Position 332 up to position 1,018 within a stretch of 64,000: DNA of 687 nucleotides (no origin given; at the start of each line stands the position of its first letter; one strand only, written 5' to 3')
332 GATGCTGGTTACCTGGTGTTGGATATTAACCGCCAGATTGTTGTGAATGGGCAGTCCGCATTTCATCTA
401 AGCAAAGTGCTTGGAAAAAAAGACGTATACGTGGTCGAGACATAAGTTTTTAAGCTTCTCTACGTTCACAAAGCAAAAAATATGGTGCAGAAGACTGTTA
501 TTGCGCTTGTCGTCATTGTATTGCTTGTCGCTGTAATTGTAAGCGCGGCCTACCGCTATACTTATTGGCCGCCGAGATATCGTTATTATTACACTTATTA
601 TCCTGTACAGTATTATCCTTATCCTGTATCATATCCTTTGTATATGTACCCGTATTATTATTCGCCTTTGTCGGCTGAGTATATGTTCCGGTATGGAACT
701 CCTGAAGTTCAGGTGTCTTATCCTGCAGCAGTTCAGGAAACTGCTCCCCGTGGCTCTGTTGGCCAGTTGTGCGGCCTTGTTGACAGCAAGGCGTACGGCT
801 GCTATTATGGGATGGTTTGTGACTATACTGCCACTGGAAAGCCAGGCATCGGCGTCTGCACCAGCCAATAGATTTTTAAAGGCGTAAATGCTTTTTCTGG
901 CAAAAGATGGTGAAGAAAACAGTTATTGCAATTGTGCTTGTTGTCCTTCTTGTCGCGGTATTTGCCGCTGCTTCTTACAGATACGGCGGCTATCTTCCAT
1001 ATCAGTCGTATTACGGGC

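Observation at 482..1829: Three tandem secreted Tyr/Pro-rich proteins capped by a 4-Cys module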

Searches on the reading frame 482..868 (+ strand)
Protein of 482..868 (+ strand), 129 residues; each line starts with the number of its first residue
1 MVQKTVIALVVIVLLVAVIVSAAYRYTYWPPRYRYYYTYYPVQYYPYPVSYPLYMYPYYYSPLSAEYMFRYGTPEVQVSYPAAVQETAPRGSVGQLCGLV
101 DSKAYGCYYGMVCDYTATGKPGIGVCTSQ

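Call 5: search_protein_families(library=pfam, proteins=[window:482-868:+], max_evalue=1)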
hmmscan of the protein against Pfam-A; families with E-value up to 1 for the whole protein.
window:482-868:+ (129 aa): 1 family
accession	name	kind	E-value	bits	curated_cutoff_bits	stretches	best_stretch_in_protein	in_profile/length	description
PF02937.20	COX6C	-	0.089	13.3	22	1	3-40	12-49/70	Cytochrome c oxidase subunit VIc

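Call 6: search_protein_families(library=ncbifam, proteins=[window:482-868:+], max_evalue=1)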
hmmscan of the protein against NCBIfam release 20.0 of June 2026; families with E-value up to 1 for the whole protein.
window:482-868:+ (129 aa): 0 families

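Call 8: find_homologous_proteins(query=A1, max_evalue=0.01)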
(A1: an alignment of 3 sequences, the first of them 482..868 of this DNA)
Query A1 (3 sequences) (129 aa, profile of the alignment): 36 proteins with E <= 0.01 among 1372 candidates.
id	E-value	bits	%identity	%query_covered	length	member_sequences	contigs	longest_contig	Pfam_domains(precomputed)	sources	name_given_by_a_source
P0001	5.0e-55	203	100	100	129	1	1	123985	-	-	-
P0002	4.0e-53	197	42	98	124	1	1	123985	-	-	-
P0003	4.7e-49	184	41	68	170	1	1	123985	-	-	-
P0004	1.8e-37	146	42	98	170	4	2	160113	-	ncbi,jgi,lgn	-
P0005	5.7e-37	145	44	100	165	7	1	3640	-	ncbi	-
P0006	1.9e-35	140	41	99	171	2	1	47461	-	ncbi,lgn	-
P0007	7.4e-34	135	58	60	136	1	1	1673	-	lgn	-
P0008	6.0e-33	132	53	100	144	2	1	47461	-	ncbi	-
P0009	1.3e-31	128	36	98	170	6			-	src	-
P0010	1.4e-29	121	37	99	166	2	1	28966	-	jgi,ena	-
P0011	3.3e-29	120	40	100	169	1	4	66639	-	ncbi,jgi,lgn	-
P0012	3.3e-29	120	35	99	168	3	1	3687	-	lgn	-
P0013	3.7e-29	120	40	100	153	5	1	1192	-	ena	-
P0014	5.7e-29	119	52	69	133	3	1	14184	-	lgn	-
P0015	6.3e-29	119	41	98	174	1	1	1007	-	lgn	-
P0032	1.9e-21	95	48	48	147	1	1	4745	-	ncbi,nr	ncbi:Uncharacterised protein [uncultured archaeon]|nr:Uncharacterised protein [uncultured archaeon]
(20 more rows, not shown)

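Call 11: find_related_loci(query=A2, collection=genome_contigs, flank=6000)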
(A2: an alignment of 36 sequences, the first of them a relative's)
Query A2 (129 aa) in genome_contigs; peptide patterns used: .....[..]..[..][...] (x = any residue, [..] = any of these).
57 stretches matched a pattern; 5 encode a relative of the query (tblastn E <= 1e-3); 5 distinct loci.
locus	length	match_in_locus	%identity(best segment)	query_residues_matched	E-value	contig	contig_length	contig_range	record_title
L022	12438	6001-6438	49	1-127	1e-30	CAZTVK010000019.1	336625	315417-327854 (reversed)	MAG TPA_asm: uncultured Methanosarcinales archaeon isolate binchicken_co165_273 genome assembly, contig: k141_2390770, w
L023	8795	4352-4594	57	47-129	2e-26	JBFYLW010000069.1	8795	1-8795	MAG: Nanoarchaeota archaeon isolate PPR_0046 k121_2128391, whole genome shotgun sequence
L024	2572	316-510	57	61-127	1e-21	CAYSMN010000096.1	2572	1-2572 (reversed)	MAG TPA_asm: uncultured Methanosarcinales archaeon isolate SRP119689_co1_35 genome assembly, contig: NODE_75296_length_2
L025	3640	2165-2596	45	1-129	4e-20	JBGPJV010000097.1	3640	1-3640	MAG: Candidatus Nanoarchaeia archaeon isolate OBJ_0618_7090110_300 k141_9072944_length_3640_cov_8.0000, whole genome sho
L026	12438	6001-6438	42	1-127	1e-17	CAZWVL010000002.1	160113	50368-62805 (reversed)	MAG TPA_asm: uncultured Methanosarcinales archaeon isolate SRP119689_co1_4 genome assembly, contig: NODE_58_length_16011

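Call 21: search_protein_families(library=pfam, proteins=[L022:5724-5960:+, L022:4706-5341:+, L022:5344-5655:+, L022:3281-3967:+, L022:6482-7120:-], max_evalue=0.1)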
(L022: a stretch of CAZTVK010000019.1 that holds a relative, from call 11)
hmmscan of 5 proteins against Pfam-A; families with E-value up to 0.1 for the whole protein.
L022:5724-5960:+ (79 aa): 0 families

L022:4706-5341:+ (212 aa): 0 families

L022:5344-5655:+ (104 aa): 9 families
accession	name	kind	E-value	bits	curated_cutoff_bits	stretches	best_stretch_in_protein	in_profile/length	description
PF01096.23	Zn_ribbon_TFIIS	-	8.3e-18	64.4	21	1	64-101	2-39/39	Transcription factor S-II (TFIIS)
PF12760.12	Zn_ribbon_IS1595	-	0.00024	21.4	25.4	1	64-99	20-46/46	Transposase zinc-ribbon domain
PF07282.18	Cas12f1-like_TNB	-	0.00027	21.4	26.3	1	64-100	30-50/60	Cas12f1-like, TNB domain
PF02150.21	Zn_ribbon_RPB9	-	0.00036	20.8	25.2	1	1-33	1-34/36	RNA polymerases M/15 Kd subunit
PF11792.14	Baculo_LEF5_C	-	0.00044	20.3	24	1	77-97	21-41/42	Baculoviridae late expression factor 5 C-terminal domain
PF13717.11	Zn_ribbon_4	-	0.04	14.3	30.3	0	92-101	27-36/36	zinc-ribbon domain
PF09723.15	Zn_ribbon_8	-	0.045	14.2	34.4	0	63-70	27-34/41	Zinc ribbon domain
PF15978.11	TnsD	-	0.053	13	32.4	1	48-101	139-188/355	Tn7-like transposition protein D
PF17026.10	zf-RRPl_C4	-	0.056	14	28.9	1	39-98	30-88/108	Putative ribonucleoprotein zinc-finger pf C4 type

L022:3281-3967:+ (229 aa): 10 families
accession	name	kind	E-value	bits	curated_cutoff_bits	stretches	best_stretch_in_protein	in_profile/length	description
PF24034.1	DUF7343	-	7.2e-16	58.2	27.6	1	171-226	4-59/62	Domain of unknown function (DUF7343)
PF13620.12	CarboxypepD_reg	-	1.8e-07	31.8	32.3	1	27-101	1-80/82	Carboxypeptidase regulatory-like domain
PF12802.13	MarR_2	-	0.00021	21.8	27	1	175-218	10-53/61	MarR family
PF09012.17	FeoC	-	0.0027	18.3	21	1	172-221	2-50/69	FeoC like transcriptional regulator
PF13463.12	HTH_27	-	0.0049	17.5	22.2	1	175-220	8-53/68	Winged helix DNA-binding domain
PF13412.12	HTH_24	-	0.011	15.8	21.9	1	173-216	6-48/48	Winged helix-turn-helix DNA-binding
PF01047.28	MarR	-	0.029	14.7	24.6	1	175-219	8-51/59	MarR family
PF09430.16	EMC7_beta-sandw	-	0.067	13.8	26.6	0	46-78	15-48/122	ER membrane protein complex subunit 7, beta-sandwich domain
PF01978.25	TrmB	-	0.072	13.4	25.6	0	184-220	21-57/68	Sugar-specific transcriptional regulator TrmB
PF06724.16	DUF1206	-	0.082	13.4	26.2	0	124-150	39-65/70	Domain of Unknown Function (DUF1206)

L022:6482-7120:- (212 aa): 1 family
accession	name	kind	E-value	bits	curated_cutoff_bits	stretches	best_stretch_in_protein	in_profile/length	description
PF01553.26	Acyltransferase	-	3e-10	40.5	23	1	24-164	3-129/132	Acyltransferase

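Call 23: predict_structure(alignment_id=A2)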
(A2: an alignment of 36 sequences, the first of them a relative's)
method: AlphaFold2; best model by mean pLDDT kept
length: 129 residues; sequences in the alignment: 36
mean_pLDDT: 66.4   pTM: 0.34
mean pLDDT of the five models: 66.4, 65.8, 65.1, 64.3, 60.5
residues with pLDDT >= 90: 26; 70-90: 38; 50-70: 9; < 50: 56
segments of 3 or more residues with pLDDT < 50: 31-86
pLDDT, mean of each block of 10 residues (from residue 1): 85 94 67 43 42 41 43 41 55 89 87 90 89
secondary structure, 60 per line:
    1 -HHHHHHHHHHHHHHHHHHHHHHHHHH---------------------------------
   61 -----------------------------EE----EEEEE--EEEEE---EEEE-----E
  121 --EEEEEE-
elements in order: H2-27 E96-100 E103-107 E111-114 E123-128

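Call 25: search_protein_representatives(alignment_id=A2)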
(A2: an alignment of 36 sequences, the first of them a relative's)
Query: 36 sequences, 158 profile positions. Proteins with E-value up to 0.001 (for the whole library): 37; up to 1e-10: 30; up to 1e-30: 18. The best 37 are listed.
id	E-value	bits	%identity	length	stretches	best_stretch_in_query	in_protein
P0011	4.9e-51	189.5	-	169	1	1-158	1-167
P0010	7.5e-50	185.6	-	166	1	1-157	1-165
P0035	8.2e-43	162.7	-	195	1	1-157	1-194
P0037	1.4e-40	155.5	-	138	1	1-148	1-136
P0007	1.5e-39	152.2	-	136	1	1-140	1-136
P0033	2.3e-39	151.6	-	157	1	1-158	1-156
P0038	5.3e-39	150.4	-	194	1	2-157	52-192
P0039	2.3e-38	148.3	-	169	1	1-151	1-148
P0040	3.2e-37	144.6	-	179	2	50-148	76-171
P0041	3.2e-37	144.6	-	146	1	1-147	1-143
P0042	1.1e-34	136.3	-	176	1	4-158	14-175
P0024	9.5e-34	133.3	-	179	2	38-140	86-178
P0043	2.4e-33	132.0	-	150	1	1-139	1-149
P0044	2.7e-33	131.8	-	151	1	1-140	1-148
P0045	3.1e-32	128.4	-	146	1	3-146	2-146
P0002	2.6e-28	115.6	-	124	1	1-140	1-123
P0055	7.0e-19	85.0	-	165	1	4-139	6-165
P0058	3.5e-14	69.7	-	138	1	6-140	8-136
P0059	8.5e-11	58.7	-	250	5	102-144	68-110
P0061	3.6e-10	56.7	-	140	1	8-141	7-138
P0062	7.8e-09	52.3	-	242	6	102-142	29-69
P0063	4.1e-06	43.5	-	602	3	87-130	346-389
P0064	6.2e-06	42.9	-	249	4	90-149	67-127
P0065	5.4e-05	39.9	-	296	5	100-148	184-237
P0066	8.5e-05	39.2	-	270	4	97-145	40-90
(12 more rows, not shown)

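Call 27: fold_search(model_id=the predicted structure, library=pdb)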
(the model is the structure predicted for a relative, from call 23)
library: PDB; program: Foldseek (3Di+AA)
matches with E <= 10: 22; with E <= 0.001: 0
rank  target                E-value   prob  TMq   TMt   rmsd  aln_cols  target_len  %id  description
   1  3zxc_B                1.3e-01  0.95  0.24  0.38   3.3        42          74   24  E69 deletion mutant single insulin-like growth factor binding domain protein (SIBD-1) from Cupiennius salei (released 2012-06-06)
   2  3q8j                  2.0e-01  0.92  0.22  0.65   2.9        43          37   23  Crystal Structure of Asteropsin A from Marine Sponge Asteropus sp. (released 2012-04-18)
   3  1imt_MODEL_1_A        3.4e-01  0.87  0.24  0.37   4.0        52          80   21  MAMBA INTESTINAL TOXIN 1, NMR, 39 STRUCTURES (released 1999-04-20)
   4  1lpa_A                3.9e-01  0.69  0.22  0.32   5.0        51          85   18  INTERFACIAL ACTIVATION OF THE LIPASE-PROCOLIPASE COMPLEX BY MIXED MICELLES REVEALED BY X-RAY CRYSTALLOGRAPHY (released 1994-11-01)
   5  8ivd_C                5.4e-01  0.85  0.24  0.27   3.3        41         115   32  COMPLEX STRUCTURE OF CD93-IGFBP7 (released 2024-01-17)
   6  8ivd_D                6.6e-01  0.89  0.22  0.26   2.4        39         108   26  COMPLEX STRUCTURE OF CD93-IGFBP7 (released 2024-01-17)
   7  2dsq_B                9.9e-01  0.44  0.22  0.32   3.2        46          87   26  Structural Basis for the Inhibition of Insulin-like Growth Factors by IGF Binding Proteins (released 2006-08-22)
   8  3zxc_A                1.1e+00  0.69  0.24  0.41   3.6        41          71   22  E69 deletion mutant single insulin-like growth factor binding domain protein (SIBD-1) from Cupiennius salei (released 2012-06-06)
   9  1wqj_B                1.3e+00  0.41  0.23  0.35   3.2        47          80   26  Structural Basis for the Regulation of Insulin-Like Growth Factors (IGFs) by IGF Binding Proteins (IGFBPs) (released 2005-03-01)
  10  2dsp_B                1.4e+00  0.41  0.23  0.31   2.9        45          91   27  Structural Basis for the Inhibition of Insulin-like Growth Factors by IGF Binding Proteins (released 2006-08-22)
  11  1v91_MODEL_1_A        1.8e+00  0.25  0.22  0.58   3.2        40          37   25  Solution structure of insectidal toxin delta-paluIT2-NH2 (released 2005-03-29)
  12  1dkc_MODEL_1_A        2.2e+00  0.09  0.19  0.40   4.5        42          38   19  SOLUTION STRUCTURE OF PAFP-S, AN ANTIFUNGAL PEPTIDE FROM THE SEEDS OF PHYTOLACCA AMERICANA (released 2000-12-13)
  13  3zxb_B                2.7e+00  0.44  0.23  0.42   2.9        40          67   20  Wild type single insulin-like growth factor binding domain protein (SIBD-1) from Cupiennius salei (released 2012-06-06)
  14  2dsq_A                2.9e+00  0.15  0.22  0.29   4.3        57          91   23  Structural Basis for the Inhibition of Insulin-like Growth Factors by IGF Binding Proteins (released 2006-08-22)
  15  1cix_MODEL_1_A        3.3e+00  0.15  0.22  0.51   3.6        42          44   19  THREE-DIMENSIONAL STRUCTURE OF ANTIMICROBIAL PEPTIDE TACHYSTATIN A ISOLATED FROM HORSESHOE CRAB (released 2002-05-01)
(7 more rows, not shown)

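Call 28: search_protein_families(library=pfam, proteins=[P0059, P0062, P0063, P0064, P0065, P0066, P0061, P0058], max_evalue=1)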
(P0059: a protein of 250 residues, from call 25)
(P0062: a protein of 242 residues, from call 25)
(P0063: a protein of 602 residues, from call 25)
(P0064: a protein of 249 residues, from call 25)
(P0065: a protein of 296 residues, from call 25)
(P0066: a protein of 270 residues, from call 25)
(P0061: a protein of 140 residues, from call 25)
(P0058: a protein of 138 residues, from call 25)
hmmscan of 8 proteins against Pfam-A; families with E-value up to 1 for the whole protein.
P0059 (250 aa): 6 families
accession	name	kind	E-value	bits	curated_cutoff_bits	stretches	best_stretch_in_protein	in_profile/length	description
PF00219.23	IGFBP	-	1.1e-05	26.4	28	2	49-90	15-55/55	Insulin-like growth factor binding protein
PF25585.1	zf-CCCH_DUS3L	-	0.0093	16.4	30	0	77-93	8-26/32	DUS3L CCCH zinc finger domain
PF10531.15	SLBB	-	0.013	15.7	27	0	123-133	27-37/55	SLBB domain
PF03327.19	Herpes_VP19C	-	0.067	13.1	25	0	131-146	212-227/263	Herpesvirus capsid shell protein VP19C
PF08094.16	Toxin_24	-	0.2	11.9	25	0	81-91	10-20/33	Conotoxin TVIIA/GS family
PF05980.17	Toxin_7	-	0.72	10.6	27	0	70-92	5-25/34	Toxin 7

P0062 (242 aa): 2 families
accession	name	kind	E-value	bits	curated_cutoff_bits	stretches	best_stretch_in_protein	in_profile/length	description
PF25585.1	zf-CCCH_DUS3L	-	2e-05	24.9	30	1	86-103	5-21/32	DUS3L CCCH zinc finger domain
PF00219.23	IGFBP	-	0.00013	23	28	2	5-51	9-55/55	Insulin-like growth factor binding protein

P0063 (602 aa): 10 families
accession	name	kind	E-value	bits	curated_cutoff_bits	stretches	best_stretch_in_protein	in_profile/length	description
PF00404.24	Dockerin_1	-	1.4e-18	67.2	22.9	3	150-195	2-52/57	Dockerin type I domain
PF13499.12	EF-hand_7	-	6.1e-05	23.7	30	0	283-324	12-63/67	EF-hand domain pair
PF13202.12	EF-hand_5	-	0.0028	17.5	25.9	0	178-191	7-20/25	EF hand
PF00036.39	EF-hand_1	-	0.0036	17.2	25.4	0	309-326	8-25/29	EF hand domain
PF23416.1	DUF7107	-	0.034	14.9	24.6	1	407-433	17-42/48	Domain of unknown function (DUF7107)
PF13517.12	FG-GAP_3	-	0.053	14.6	26.9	0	170-188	40-58/61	FG-GAP-like repeat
PF00299.24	Squash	-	0.098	13.1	22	0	412-429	2-19/29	Squash family serine protease inhibitor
PF01666.22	DX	-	0.1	13.5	25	0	440-498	7-63/76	DX module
PF08139.17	LPAM_1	-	0.37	11.8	20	1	1-15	1-15/18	Prokaryotic membrane lipoprotein lipid attachment site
PF00734.23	CBM_1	-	0.68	10.3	20.6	1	28-43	12-27/29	Fungal cellulose binding domain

P0064 (249 aa): 0 families

P0065 (296 aa): 1 family
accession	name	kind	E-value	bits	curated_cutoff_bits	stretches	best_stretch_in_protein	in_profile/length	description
PF21479.3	DIKK1-2-4_C-subdom2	-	0.24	11.9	27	0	117-129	22-34/50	Dickkopf-related protein 1/2/4, C-terminal subdomain 2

P0066 (270 aa): 3 families
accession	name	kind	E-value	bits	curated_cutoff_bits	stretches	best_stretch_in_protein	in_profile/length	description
PF21479.3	DIKK1-2-4_C-subdom2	-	0.0006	20.3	27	0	241-257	18-34/50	Dickkopf-related protein 1/2/4, C-terminal subdomain 2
PF25585.1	zf-CCCH_DUS3L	-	0.018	15.4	30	0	57-71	8-22/32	DUS3L CCCH zinc finger domain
PF00734.23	CBM_1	-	0.055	13.8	20.6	0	244-254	14-24/29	Fungal cellulose binding domain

P0061 (140 aa): 1 family
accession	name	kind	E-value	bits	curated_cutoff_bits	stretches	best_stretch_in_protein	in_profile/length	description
PF08313.17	SCA7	-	0.11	12.8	23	1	107-126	20-39/68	SCA7, zinc-binding domain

P0058 (138 aa): 0 families

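Call 29: search_solved_structures(query=A2, max_evalue=10, show_alignments=3)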
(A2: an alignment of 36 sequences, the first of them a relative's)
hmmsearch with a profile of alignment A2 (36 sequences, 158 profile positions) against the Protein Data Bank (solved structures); distinct sequences matched with E-value up to 10: 1.
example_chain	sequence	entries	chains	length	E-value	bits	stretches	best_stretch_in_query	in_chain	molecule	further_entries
2cc3_A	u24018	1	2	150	0.55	13.8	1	21-72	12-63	PROTEIN VIRB8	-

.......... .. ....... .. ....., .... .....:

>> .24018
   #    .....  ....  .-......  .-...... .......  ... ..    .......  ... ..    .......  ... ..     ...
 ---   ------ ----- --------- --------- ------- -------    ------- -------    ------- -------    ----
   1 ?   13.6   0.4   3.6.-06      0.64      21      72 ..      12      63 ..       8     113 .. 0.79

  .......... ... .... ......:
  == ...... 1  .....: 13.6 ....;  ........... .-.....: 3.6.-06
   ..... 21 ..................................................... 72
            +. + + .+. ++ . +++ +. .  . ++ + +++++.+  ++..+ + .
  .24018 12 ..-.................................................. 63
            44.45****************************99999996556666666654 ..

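Call 34: list_cluster_members(proteins=[P0059, P0062, P0063, P0064, P0065, P0066, P0061, P0058, P0032, P0055])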
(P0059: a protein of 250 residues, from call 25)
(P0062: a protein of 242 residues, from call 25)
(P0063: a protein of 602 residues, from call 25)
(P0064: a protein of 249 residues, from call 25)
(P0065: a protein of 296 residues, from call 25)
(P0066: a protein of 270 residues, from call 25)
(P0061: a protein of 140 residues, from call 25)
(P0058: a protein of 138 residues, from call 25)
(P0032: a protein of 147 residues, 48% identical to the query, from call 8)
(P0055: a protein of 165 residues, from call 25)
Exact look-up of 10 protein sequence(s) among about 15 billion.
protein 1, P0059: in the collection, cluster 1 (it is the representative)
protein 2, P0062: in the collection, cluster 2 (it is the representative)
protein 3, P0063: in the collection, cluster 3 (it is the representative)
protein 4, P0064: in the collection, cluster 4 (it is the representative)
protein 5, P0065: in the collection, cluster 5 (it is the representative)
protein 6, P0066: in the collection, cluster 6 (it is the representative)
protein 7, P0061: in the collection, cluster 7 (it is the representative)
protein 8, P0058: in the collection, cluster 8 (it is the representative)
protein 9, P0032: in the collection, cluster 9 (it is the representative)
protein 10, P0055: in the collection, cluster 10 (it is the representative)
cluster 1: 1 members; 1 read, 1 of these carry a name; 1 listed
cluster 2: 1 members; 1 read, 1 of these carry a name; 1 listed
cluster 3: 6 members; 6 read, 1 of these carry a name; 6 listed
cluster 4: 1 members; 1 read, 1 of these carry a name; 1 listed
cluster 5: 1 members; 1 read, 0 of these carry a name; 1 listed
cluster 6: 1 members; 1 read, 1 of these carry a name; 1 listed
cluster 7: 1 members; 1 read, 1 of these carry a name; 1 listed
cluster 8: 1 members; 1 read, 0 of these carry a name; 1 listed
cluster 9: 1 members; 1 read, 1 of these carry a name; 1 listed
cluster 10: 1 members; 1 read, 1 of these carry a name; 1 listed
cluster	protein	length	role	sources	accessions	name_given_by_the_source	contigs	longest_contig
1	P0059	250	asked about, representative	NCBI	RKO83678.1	hypothetical protein BDK51DRAFT_33384, partial [Blyttiomyces helicus]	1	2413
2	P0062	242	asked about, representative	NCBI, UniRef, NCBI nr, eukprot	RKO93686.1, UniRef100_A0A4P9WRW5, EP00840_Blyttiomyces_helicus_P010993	hypothetical protein BDK51DRAFT_28835 [Blyttiomyces helicus] | Uncharacterized protein n=1 Tax=Blyttiomyces helicus TaxID=388810 RepID=A0A4P9WRW5_9FUNG | RKO93686.1 hypothetical protein BDK51DRAFT_28835 [Blyttiomyces helicus]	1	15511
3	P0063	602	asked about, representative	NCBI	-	-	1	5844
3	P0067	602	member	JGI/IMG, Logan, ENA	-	hypothetical protein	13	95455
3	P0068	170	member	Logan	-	-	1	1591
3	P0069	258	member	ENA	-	-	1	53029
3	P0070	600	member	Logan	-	-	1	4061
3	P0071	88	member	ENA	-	-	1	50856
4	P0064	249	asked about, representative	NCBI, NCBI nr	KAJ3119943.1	hypothetical protein HK098_005007 [Nowakowskiella sp. JEL0407]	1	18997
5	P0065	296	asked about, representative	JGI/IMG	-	-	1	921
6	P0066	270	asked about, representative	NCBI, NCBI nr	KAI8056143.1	hypothetical protein BDF22DRAFT_674038 [Syncephalis plumigaleata]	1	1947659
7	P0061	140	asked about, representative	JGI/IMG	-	hypothetical protein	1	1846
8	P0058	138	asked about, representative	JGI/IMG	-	-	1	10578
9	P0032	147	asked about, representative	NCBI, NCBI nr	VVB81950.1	Uncharacterised protein [uncultured archaeon]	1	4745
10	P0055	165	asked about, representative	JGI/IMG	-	hypothetical protein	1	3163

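Call 57: find_encoding_contigs(protein=P0058, flank=6000, max_places=3)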
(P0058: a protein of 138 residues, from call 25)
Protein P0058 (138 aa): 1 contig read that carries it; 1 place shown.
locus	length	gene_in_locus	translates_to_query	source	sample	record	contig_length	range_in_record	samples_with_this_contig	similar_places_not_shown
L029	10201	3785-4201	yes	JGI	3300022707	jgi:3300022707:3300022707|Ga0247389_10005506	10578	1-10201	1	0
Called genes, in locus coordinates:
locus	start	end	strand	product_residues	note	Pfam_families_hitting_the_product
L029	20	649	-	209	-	PF01634:HisG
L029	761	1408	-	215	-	PF24367:DUF7523 (weak), PF22468:ACT_9 (weak)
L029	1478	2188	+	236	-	-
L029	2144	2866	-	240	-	-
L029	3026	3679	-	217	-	PF19810:HFX_2341_N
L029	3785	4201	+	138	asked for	-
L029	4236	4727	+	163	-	-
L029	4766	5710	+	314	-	PF11376:DUF3179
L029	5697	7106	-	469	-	PF00890:FAD_binding_2 (faint), PF01134:GIDA (faint), PF01262:AlaDh_PNT_C (faint), PF07992:Pyr_redox_2, PF12831:FAD_oxidored (weak), PF13738:Pyr_redox_3, PF00070:Pyr_redox, PF02852:Pyr_redox_dim, +4 more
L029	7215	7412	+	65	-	-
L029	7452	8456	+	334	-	-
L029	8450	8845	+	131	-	-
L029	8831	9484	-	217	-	PF05742:TANGO2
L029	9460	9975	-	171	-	-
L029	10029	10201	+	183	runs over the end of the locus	?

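Call 61: find_encoding_contigs(protein=P0067, flank=5000, max_places=2)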
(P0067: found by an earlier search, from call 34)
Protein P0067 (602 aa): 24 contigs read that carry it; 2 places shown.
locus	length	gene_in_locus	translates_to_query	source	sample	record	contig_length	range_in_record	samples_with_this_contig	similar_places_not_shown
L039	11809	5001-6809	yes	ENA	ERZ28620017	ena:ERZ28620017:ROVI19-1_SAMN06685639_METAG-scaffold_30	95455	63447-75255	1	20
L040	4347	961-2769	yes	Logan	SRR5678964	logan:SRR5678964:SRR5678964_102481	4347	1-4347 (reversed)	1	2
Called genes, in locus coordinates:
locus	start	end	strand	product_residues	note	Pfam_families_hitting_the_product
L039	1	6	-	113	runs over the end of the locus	PF18895:T4SS_pilin (weak)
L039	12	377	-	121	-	PF18895:T4SS_pilin (weak)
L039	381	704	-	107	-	-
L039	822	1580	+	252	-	PF14402:7TM_transglut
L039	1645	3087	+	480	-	PF14397:ATPgrasp_ST, PF02655:ATP-grasp_3 (weak), PF02955:GSH-S_ATP (faint), PF08443:RimK (faint), PF05618:RimB-like (faint)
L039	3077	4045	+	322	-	PF08443:RimK, PF02955:GSH-S_ATP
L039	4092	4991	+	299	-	PF08443:RimK, PF02655:ATP-grasp_3, PF02955:GSH-S_ATP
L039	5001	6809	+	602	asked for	PF00404:Dockerin_1, PF13499:EF-hand_7 (faint)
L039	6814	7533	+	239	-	PF00963:Cohesin (weak)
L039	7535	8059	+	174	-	-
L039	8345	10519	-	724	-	PF14307:Glyco_tran_WbsX (weak), PF13385:Laminin_G_3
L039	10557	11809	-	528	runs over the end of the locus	PF00150:Cellulase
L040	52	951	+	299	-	PF08443:RimK, PF02655:ATP-grasp_3, PF02955:GSH-S_ATP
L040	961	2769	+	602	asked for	PF00404:Dockerin_1, PF13499:EF-hand_7 (faint)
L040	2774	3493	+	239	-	PF00963:Cohesin (weak)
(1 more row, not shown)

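Call 63: search_protein_families(library=phrogs, proteins=[P0001, P0002, P0003], max_evalue=0.1)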
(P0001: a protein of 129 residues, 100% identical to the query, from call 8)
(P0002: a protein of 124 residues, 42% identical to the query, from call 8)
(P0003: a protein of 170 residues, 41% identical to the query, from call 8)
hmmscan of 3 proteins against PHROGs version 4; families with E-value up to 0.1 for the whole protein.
P0001 (129 aa): 0 families

P0002 (124 aa): 0 families

P0003 (170 aa): 0 families

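Call 68: search_protein_families(library=ncbifam, proteins=[L022:4706-5341:+], max_evalue=1)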
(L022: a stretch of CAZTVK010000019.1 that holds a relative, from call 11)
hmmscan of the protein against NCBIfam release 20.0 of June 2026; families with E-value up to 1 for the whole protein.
L022:4706-5341:+ (212 aa): 3 families
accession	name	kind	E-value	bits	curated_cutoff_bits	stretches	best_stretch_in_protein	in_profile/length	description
TIGR02228.1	sigpep_I_arch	equivalog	7.3e-22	77.9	51.85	2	115-201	45-133/158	signal peptidase I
NF046067.1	SigPepSipWBacil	equivalog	6.8e-06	25.8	190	1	117-201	54-140/189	signal peptidase I SipW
TIGR02754.1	sod_Ni_protease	equivalog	0.038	14.5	63.25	1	124-189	25-90/90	nickel-type superoxide dismutase maturation protease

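Call 73: search_protein_families(library=pfam, alignment_id=A2, max_evalue=10)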
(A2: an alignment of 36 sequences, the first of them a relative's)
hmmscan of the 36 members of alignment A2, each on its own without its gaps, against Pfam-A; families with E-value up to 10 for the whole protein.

A. member 1, P0001 (129 aa): 1 family
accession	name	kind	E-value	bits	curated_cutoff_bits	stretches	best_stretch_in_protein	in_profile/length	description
PF02937.20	COX6C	-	0.089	13.3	22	1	3-40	12-49/70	Cytochrome c oxidase subunit VIc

B. families by the number of members that match (of 36 scanned): 13 families
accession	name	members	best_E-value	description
PF11752.14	DUF3309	11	0.006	Protein of unknown function (DUF3309)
PF06097.16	DUF945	7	0.084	Bacterial protein of unknown function (DUF945)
PF19845.4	DUF6320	1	0.022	Family of unknown function (DUF6320)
PF25585.1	zf-CCCH_DUS3L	1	0.025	DUS3L CCCH zinc finger domain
PF24284.1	DUF7472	1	0.047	Family of unknown function (DUF7472)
PF06072.16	Herpes_US9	1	0.086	Alphaherpesvirus tegument protein US9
PF02937.20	COX6C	1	0.089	Cytochrome c oxidase subunit VIc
PF07732.21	Cu-oxidase_3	1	0.11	Multicopper oxidase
PF19517.4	DUF6050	1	0.12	Family of unknown function (DUF6050)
PF08313.17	SCA7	1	0.13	SCA7, zinc-binding domain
PF11337.13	DUF3139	1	0.17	Protein of unknown function (DUF3139)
PF12393.13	Dr_adhesin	1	0.54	Dr family adhesin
PF00556.25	LHC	1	2.3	Antenna complex alpha/beta subunit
